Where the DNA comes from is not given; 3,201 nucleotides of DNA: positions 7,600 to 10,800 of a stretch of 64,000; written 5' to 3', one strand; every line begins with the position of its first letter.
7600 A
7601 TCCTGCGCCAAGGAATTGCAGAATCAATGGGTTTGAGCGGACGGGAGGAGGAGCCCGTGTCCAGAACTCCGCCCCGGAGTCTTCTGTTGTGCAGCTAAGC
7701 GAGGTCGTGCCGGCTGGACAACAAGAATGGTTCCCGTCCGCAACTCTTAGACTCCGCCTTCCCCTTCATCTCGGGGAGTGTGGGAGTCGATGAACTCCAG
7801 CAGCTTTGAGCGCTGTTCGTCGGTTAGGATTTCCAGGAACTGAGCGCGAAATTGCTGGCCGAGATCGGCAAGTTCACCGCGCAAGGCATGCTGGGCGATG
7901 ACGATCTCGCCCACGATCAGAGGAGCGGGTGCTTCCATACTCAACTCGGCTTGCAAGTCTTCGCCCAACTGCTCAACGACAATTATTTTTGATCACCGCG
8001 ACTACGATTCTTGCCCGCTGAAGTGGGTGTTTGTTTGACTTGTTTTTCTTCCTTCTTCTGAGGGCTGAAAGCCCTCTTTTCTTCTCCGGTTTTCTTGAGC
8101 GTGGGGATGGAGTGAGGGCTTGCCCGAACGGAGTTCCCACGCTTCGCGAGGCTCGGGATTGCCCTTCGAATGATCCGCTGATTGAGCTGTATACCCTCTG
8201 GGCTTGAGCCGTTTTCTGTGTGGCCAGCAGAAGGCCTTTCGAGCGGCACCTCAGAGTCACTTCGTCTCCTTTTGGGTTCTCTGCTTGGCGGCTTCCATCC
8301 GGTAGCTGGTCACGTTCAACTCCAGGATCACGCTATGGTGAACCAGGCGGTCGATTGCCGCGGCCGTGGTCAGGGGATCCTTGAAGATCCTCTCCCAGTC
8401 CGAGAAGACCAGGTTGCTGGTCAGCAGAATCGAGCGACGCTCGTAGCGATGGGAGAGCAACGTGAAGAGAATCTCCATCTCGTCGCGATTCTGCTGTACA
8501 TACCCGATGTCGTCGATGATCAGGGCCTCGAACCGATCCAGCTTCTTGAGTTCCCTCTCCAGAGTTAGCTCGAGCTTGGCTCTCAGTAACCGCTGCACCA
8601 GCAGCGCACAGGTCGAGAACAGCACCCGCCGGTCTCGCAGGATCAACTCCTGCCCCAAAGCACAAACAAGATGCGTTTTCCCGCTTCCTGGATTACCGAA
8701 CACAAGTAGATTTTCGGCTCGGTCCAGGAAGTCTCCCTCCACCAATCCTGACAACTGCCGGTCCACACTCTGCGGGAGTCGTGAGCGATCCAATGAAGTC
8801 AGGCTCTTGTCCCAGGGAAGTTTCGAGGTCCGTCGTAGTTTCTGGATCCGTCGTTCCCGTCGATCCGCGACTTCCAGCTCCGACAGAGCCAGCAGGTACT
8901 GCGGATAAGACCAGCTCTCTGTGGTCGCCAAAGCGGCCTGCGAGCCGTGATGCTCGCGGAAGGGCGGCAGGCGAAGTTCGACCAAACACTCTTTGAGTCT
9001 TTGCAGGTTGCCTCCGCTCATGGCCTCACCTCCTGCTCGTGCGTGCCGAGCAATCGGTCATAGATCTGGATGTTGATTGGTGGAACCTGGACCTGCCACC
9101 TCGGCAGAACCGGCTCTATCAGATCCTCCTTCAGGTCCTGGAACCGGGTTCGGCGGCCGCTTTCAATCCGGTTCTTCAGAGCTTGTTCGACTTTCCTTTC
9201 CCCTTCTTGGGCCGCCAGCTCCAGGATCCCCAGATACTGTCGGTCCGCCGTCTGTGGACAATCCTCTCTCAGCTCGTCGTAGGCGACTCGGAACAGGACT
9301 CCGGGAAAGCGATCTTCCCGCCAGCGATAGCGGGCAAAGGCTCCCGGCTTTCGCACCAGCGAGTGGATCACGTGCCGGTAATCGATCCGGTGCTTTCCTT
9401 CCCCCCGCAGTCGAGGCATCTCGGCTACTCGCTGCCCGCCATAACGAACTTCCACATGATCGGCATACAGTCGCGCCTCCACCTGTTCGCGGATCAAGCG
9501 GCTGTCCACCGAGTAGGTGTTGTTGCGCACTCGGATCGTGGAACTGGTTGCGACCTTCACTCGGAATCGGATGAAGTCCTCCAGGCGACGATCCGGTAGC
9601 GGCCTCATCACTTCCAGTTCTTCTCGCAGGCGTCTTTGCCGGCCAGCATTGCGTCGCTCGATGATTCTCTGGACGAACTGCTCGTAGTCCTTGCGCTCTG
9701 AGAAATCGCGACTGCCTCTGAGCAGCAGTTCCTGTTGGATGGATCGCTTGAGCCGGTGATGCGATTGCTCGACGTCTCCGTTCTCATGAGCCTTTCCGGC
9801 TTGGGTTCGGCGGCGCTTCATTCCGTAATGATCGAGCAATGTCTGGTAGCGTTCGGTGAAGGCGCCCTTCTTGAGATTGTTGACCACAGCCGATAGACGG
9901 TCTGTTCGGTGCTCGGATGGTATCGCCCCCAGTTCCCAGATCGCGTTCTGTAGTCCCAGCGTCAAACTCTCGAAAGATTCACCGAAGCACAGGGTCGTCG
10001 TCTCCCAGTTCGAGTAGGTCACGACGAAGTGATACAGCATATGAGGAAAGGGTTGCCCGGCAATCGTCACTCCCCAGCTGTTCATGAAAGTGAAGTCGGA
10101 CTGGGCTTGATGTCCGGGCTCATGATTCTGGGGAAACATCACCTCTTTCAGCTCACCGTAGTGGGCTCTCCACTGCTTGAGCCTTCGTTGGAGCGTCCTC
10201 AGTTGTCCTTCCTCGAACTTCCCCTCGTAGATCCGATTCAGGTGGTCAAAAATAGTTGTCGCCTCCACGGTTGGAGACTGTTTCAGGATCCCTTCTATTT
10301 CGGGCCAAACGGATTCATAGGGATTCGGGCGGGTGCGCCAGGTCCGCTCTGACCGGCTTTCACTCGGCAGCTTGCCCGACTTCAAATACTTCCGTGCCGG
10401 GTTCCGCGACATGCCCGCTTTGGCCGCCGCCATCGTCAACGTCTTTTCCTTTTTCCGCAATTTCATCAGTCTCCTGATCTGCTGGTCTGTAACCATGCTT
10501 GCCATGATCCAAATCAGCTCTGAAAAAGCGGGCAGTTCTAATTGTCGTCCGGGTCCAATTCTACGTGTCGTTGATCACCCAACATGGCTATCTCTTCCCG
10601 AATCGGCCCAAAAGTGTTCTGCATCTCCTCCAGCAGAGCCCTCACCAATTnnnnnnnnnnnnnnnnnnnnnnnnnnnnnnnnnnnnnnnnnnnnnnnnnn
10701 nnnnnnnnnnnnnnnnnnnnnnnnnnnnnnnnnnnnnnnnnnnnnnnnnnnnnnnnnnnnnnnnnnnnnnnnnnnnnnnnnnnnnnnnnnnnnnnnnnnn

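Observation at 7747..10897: IS21-family element apparently interrupting a Spy/CpxP-like (LTXXQ) periplasmic chaperone gene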

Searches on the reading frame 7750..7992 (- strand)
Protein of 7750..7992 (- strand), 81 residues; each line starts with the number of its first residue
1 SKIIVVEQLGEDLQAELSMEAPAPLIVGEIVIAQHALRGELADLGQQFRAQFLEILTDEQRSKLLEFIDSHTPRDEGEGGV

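Call 7: search_protein_families(library=pfam, max_evalue=1, proteins=[window:7750-7992:-])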
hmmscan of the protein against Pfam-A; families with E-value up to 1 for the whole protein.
seq(81 aa): 1 family
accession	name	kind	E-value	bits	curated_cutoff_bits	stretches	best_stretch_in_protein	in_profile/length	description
PF02895.20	H-kinase_dim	-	0.12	13.2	23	1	26-51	17-37/68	Signal transducing histidine kinase, homodimeric domain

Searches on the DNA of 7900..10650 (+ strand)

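Call 8: search_dna_similar(query=window:7900-10650:+, collection=plasmids, mode=near)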
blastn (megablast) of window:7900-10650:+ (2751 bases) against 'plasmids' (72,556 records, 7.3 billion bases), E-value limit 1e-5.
No match.
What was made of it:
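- Tried and rejected: Plasmid DNA search: megablast of the element against the plasmid collection found nothing (call 8).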

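Call 44: search_rna_families(source=window, start=8040, end=8200, threshold=evalue, max_evalue=10, show_alignments=2)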
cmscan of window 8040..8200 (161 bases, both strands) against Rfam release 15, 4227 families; matches with E-value up to 10: 9.
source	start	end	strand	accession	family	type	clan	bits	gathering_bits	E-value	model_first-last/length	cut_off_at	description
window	8059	8125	+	RF03302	mir-6133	Gene; miRNA;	-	15.4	79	2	1-104/104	no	mir-6133 microRNA precursor family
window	8040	8101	+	RF00908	MIR529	Gene; miRNA;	-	14.7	75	0.64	70-131/131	5'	MIR529 microRNA precursor family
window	8066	8124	+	RF03861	mir-4484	Gene; miRNA;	-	14.1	90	5.5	1-89/89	no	mir-4484 microRNA precursor family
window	8040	8081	+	RF01770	rimP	Cis-reg; leader;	-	13.9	47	5.5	58-102/102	5'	Gammaprotebacteria rimP leader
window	8111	8169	+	RF03222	mir-4900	Gene; miRNA;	-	13.3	60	3.6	1-75/75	no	mir-4900 microRNA precursor family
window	8048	8095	-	RF01098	RF_site9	Cis-reg; frameshift_element;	-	12.6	70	7.8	1-50/50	no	Gag/pro ribosomal frameshift site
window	8055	8180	+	RF02128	GNAS-AS1_2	Gene; lncRNA;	-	11.3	47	8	1-118/118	no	GNAS antisense RNA 1 conserved region 2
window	8040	8084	+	RF02423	Bp1_781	Gene; sRNA;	-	11.1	80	0.51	167-230/230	5'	Burkholderia sRNA Bp1_Cand871_SIPHT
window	8103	8119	+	RF01124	sR36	Gene; snRNA; snoRNA; CD-box;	-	9.2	55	3.5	1-55/55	no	Small nucleolar RNA sR36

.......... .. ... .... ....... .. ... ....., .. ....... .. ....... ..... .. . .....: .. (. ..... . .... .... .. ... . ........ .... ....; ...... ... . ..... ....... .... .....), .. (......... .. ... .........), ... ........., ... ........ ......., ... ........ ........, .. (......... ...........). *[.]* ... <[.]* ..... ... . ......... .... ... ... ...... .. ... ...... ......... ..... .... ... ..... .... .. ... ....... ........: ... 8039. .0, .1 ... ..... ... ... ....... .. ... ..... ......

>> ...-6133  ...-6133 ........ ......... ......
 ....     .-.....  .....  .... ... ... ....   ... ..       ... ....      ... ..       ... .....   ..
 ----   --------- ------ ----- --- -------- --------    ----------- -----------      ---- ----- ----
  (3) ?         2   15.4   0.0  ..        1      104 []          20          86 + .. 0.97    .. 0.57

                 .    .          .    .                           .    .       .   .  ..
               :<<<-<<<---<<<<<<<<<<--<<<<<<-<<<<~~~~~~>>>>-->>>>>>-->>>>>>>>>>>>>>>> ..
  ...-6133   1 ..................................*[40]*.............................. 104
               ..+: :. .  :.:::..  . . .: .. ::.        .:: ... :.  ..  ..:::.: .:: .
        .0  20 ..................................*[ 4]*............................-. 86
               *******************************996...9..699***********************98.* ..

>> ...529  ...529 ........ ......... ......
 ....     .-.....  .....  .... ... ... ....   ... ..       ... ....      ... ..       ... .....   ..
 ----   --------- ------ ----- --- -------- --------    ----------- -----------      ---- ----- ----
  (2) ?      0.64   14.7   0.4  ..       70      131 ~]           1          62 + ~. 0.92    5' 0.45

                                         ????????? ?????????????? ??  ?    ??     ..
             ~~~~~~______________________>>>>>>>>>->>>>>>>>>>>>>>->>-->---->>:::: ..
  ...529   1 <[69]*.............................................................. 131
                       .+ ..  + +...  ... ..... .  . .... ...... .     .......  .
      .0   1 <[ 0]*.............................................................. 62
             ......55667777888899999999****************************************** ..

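Call 50: build_rna_model(alignment_id=A5, structure=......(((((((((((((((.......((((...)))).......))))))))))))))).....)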
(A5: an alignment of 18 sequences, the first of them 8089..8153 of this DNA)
Model R1 built from alignment A5 (18 sequences, 66 columns); structure: as given.
model positions 66; base pairs 19; branch points 0; effective number of sequences 6.97; information 0.85 bits per position. Calibrated on 0.2 Mb of random sequence (short: E-values are rough).
structure used (alignment columns):
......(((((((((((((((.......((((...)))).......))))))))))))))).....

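Call 51: search_with_rna_model(model_id=R1, source=window, filters=off, max_evalue=10, show_alignments=4)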
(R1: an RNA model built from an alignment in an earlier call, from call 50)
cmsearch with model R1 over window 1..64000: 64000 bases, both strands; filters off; matches with E-value up to 10: 15.
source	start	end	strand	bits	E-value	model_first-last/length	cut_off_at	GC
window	8089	8153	-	60.1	1.3e-11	1-66/66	no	0.62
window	44164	44220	-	14.9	0.39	1-66/66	no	0.61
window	18075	18127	+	14.8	0.4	1-66/66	no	0.53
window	51325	51391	-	11.6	2.3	1-66/66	no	0.67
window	16626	16691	-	11.4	2.5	1-66/66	no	0.7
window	48853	48889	-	11.1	2.9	1-66/66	no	0.62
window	34238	34284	-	10.2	4.7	1-66/66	no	0.79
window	15964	16043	+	10.1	4.8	1-66/66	no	0.68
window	23635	23675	+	9.6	6.3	1-66/66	no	0.61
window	51115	51175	+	9.5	6.7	1-66/66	no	0.67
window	42928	42981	+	9.5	6.8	1-66/66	no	0.7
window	29583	29633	-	9.4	7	1-66/66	no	0.67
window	16113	16167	-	9.4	7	1-66/66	no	0.69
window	16054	16102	-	9.4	7.3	1-66/66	no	0.59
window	61187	61245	-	8.9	9.3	1-66/66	no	0.51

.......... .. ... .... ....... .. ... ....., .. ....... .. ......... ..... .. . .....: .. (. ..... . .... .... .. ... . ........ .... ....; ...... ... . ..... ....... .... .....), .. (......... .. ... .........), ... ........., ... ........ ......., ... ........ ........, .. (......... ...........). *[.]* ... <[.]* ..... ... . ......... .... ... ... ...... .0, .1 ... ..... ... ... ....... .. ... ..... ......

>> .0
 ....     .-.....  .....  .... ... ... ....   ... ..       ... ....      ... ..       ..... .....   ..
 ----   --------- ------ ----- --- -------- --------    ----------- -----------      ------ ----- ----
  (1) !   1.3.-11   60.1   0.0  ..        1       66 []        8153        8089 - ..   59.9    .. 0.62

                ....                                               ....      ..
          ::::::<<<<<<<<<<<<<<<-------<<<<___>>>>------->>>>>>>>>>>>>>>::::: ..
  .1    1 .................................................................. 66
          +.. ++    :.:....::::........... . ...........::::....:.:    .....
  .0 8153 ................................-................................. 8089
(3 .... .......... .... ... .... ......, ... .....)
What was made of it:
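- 8099..8142 (-): Conserved hairpin inside the element's 3' non-coding region: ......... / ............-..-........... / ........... Model R1 gives 60.1 bits, E about 1e-11, and this is the only strong hit in the window (call 51).
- Tried and rejected: Other copies in the window: the covariance model found none (call 51).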

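Call 55: search_with_rna_model(model_id=R1, sources=[L001, L002, L003, L009, L012, L015, L037, L043, L073, L081, L082, L083, L084, L085, L086, L087, L088, L089, L090, L091, L092, L093, L094, L095, L096, L097, L098, L099, L100, L101, L102, L103, L104, L105, L106, L107, L108, L109, L110, L111, L112, L113, L114, L115, L116, L117, L118, L119, L120, L121, L122], max_evalue=1)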
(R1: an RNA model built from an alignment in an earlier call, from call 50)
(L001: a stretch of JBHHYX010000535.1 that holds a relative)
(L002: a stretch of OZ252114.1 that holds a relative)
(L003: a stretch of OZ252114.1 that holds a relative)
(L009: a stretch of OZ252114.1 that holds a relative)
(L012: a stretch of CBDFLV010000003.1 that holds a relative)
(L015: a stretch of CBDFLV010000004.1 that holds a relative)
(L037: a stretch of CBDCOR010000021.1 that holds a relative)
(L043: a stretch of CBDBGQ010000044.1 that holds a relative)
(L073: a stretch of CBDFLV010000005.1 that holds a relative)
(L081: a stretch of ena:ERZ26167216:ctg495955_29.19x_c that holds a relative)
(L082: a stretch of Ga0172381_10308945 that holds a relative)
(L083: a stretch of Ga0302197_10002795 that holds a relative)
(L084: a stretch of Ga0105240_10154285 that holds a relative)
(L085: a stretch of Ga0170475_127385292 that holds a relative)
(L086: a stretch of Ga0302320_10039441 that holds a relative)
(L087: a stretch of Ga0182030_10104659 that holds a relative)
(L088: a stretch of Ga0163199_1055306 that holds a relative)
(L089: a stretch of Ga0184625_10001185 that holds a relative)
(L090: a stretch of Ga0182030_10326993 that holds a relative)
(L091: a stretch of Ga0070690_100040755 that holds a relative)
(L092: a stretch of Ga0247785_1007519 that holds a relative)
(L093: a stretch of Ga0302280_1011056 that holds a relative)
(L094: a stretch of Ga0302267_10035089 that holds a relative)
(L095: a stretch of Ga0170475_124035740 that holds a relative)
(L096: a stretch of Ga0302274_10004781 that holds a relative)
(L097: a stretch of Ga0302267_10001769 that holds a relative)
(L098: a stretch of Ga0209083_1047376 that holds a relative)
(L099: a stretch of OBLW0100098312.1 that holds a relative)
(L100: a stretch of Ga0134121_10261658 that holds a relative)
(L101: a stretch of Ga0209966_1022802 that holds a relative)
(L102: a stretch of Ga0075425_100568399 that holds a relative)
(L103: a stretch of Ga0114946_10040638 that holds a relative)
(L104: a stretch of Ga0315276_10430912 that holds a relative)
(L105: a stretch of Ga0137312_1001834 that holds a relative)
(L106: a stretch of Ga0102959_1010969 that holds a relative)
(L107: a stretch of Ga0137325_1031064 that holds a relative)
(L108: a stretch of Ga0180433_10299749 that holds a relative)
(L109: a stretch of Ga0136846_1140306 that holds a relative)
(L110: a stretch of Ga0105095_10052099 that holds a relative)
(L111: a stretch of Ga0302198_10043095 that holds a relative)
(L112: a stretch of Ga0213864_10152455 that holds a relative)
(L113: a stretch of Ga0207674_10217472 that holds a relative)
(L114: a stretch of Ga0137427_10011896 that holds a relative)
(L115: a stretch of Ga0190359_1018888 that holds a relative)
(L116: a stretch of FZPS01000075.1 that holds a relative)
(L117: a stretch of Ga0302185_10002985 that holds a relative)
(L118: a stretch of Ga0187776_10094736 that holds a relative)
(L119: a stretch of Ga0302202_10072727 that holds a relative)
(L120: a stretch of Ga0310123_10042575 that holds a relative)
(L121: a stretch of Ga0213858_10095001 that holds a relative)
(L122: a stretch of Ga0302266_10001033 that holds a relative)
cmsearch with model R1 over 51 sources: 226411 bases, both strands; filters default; matches with E-value up to 1: 51.
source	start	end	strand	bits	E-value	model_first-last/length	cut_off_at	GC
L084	1507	1572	+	78.2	3e-15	1-66/66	no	0.74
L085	6027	6092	-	78.2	3e-15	1-66/66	no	0.74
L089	8401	8466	+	78.2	3e-15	1-66/66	no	0.74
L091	792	857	+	78.2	3e-15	1-66/66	no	0.74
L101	97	162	-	78.2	3e-15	1-66/66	no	0.74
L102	1240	1305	+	78.2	3e-15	1-66/66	no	0.74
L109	1534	1599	+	78.2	3e-15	1-66/66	no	0.74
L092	994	1059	+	78.1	3.2e-15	1-66/66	no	0.77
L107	843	908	+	78.1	3.2e-15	1-66/66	no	0.77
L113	469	534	-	78.1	3.2e-15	1-66/66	no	0.77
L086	380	445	+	77.5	4.6e-15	1-66/66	no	0.61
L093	4502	4567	-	77.5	4.6e-15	1-66/66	no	0.61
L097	7681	7746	-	77.5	4.6e-15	1-66/66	no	0.61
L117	10210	10275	-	77.5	4.6e-15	1-66/66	no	0.61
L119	1412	1477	-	77.5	4.6e-15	1-66/66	no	0.61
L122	3784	3849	-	77.5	4.6e-15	1-66/66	no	0.61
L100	1361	1426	+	77.4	4.7e-15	1-66/66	no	0.76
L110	738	803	-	76.9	6.1e-15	1-66/66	no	0.77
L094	1117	1182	+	76.9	6.2e-15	1-66/66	no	0.62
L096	2331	2396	+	76.9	6.2e-15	1-66/66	no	0.62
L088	1367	1432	+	76.8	6.7e-15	1-66/66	no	0.64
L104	1248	1313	+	76.6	7.3e-15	1-66/66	no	0.74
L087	3798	3863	-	75.2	1.5e-14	1-66/66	no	0.65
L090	44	109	-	75.2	1.5e-14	1-66/66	no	0.65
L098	1698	1763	+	75.2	1.5e-14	1-66/66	no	0.65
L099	1412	1477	+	75.2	1.5e-14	1-66/66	no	0.65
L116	1765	1830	+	73.1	4.7e-14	1-66/66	no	0.76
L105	188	253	-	72.5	6.3e-14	1-66/66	no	0.74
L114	2217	2282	-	72.5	6.3e-14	1-66/66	no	0.74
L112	203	268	-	71.1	1.4e-13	1-66/66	no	0.59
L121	93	158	-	71.1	1.4e-13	1-66/66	no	0.59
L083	14361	14421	-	70.6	1.8e-13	6-66/66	no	0.59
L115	1448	1513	+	69.9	2.6e-13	1-66/66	no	0.76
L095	901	965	+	68.1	6.8e-13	1-66/66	no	0.74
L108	88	153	-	67.5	9e-13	1-66/66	no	0.61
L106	1878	1943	+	67.1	1.1e-12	1-66/66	no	0.45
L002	5375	5440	+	66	2e-12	1-66/66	no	0.65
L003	5374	5439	+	66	2e-12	1-66/66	no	0.65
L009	5374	5439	+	66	2e-12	1-66/66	no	0.65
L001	2499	2564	+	65.5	2.7e-12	1-66/66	no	0.64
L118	1574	1639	-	63.8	6.6e-12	1-66/66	no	0.73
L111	2782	2836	+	60.4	4e-11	1-55/66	3'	0.67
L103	419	484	+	60.1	4.6e-11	1-66/66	no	0.7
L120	174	239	-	57.9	1.5e-10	1-66/66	no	0.71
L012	5397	5462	+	57.8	1.6e-10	1-66/66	no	0.7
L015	7029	7094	+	57.8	1.6e-10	1-66/66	no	0.7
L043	5398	5463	+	57.8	1.6e-10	1-66/66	no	0.7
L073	6153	6218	+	57.8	1.6e-10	1-66/66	no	0.7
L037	5396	5460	+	57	2.5e-10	1-66/66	no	0.66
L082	851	917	+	43.6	3.1e-07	1-66/66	no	0.81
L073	3498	3562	+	34.1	5e-05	1-66/66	no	0.68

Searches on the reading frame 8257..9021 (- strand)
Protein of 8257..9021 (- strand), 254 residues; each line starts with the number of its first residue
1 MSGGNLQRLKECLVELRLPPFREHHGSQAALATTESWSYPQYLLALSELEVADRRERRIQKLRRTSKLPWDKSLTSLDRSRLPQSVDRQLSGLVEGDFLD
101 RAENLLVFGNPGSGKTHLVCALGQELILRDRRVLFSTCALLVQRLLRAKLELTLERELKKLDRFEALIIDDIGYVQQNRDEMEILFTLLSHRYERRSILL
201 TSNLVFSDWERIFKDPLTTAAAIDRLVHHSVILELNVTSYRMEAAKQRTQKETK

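Call 7: search_protein_families(library=pfam, max_evalue=1, proteins=[window:8257-9021:-])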
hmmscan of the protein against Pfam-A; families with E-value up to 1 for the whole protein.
window:8257-9021:- (254 aa): 23 families
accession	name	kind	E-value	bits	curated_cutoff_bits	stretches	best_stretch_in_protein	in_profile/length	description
PF01695.23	IstB_IS21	-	5.9e-58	196.6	24.1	1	13-245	3-235/238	IstB-like ATP binding protein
PF00308.24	Bac_DnaA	-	4.7e-09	37.1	23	1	103-202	35-137/162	Bacterial DnaA ATPAse domain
PF13191.12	AAA_16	-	4e-06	27.9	32.6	1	88-173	10-103/167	AAA ATPase domain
PF13401.12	AAA_22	-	9.8e-05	23.1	27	1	102-171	5-65/130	AAA domain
PF00004.35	AAA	-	0.00074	20.4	21.2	1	105-189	1-89/131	ATPase family associated with various cellular activities (AAA)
PF01580.24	FtsK_SpoIIIE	-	0.009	15.9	24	1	75-125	11-62/221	FtsK/SpoIIIE family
PF13173.12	AAA_14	-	0.014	15.8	27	1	105-187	5-86/129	AAA domain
PF20720.3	nSTAND3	-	0.015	15.4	27.2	1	98-131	13-46/155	Novel STAND NTPase 3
PF13481.12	AAA_25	-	0.019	15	27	1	86-123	18-54/195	AAA domain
PF13086.12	AAA_11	-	0.025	14.8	27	1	99-127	14-42/257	AAA domain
PF01443.25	Viral_helicase1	-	0.028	14.7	21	1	106-176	2-72/228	Viral superfamily 1 RNA helicase core domain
PF25201.1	nSTAND6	-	0.032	14.7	27.7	1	99-133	15-49/148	Novel STAND NTPase 6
PF24883.2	NPHP3_N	-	0.039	14.6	24.8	1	104-136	24-56/164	Nephrocystin 3, N-terminal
PF13245.12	AAA_19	-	0.065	13.8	25.1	1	102-132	11-43/134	AAA domain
PF00910.28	RNA_helicase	-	0.093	13.7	21.5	0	106-127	2-23/105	RNA helicase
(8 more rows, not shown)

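Call 18: search_protein_families(library=ncbifam, max_evalue=1, proteins=[window:8257-9021:-])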
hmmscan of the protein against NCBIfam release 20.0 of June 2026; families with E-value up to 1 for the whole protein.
window:8257-9021:- (254 aa): 25 families
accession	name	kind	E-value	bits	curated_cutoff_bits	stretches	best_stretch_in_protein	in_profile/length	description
NF038214.1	IS21_help_AAA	equivalog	1.2e-72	244.3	200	1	14-243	2-231/232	IS21-like element helper ATPase IstB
NF006038.0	PRK08181.1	subfamily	7.2e-66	222.2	317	1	8-251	12-256/271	transposase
NF005098.0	PRK06526.1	subfamily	6.1e-52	176.7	296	1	16-246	23-253/266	transposase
NF006616.1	PRK09183.1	subfamily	4.9e-44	150.5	300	1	6-247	4-247/253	IS21-like element helper ATPase IstB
NF005992.0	PRK08116.1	subfamily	2e-21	76.3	189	1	102-251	112-262/269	hypothetical protein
NF005304.0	PRK06835.1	equivalog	4.1e-19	68.9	215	1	97-249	178-328/330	ATP-binding protein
NF005931.1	PRK07952.1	equivalog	5.8e-12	45.7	357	1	104-243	101-240/246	replicative helicase loader DnaC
TIGR00362.1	DnaA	equivalog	1.4e-11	44.1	343.9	1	104-203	139-241/437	chromosomal replication initiator protein DnaA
NF001154.0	PRK00149.3-3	equivalog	1.9e-10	40.3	410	1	104-203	152-256/462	chromosomal replication initiator protein DnaA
NF009043.0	PRK12377.1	subfamily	3.3e-09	36.7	389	1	103-250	102-247/248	ATP-binding protein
NF005378.0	PRK06921.1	subfamily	4e-09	36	207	1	101-208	116-228/266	hypothetical protein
TIGR03420.1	DnaA_homol_Hda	equivalog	1.8e-08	34.2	194.8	1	102-202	38-129/226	DnaA regulatory inactivator Hda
NF006505.0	PRK08939.1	equivalog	2.5e-08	33.6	228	1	96-214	144-270/306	primosomal protein DnaI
NF009087.0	PRK12422.1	equivalog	9.5e-06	25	657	1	105-210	144-250/455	chromosomal replication initiator protein DnaA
NF040713.1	ZapE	equivalog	0.00046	19.6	140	1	102-248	52-202/344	cell division protein ZapE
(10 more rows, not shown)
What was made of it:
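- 8257..9021 (-): istB, 254 aa, AAA+ helper ATPase; its start overlaps the istA stop by 4 nt. Pfam IstB_IS21 at 196.6 bits; NCBIfam NF038214 at 244.3 bits (cut-off 200) (calls 7, 18).
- Element proteins: IstA and IstB pass the curated NCBIfam cut-offs (call 18).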
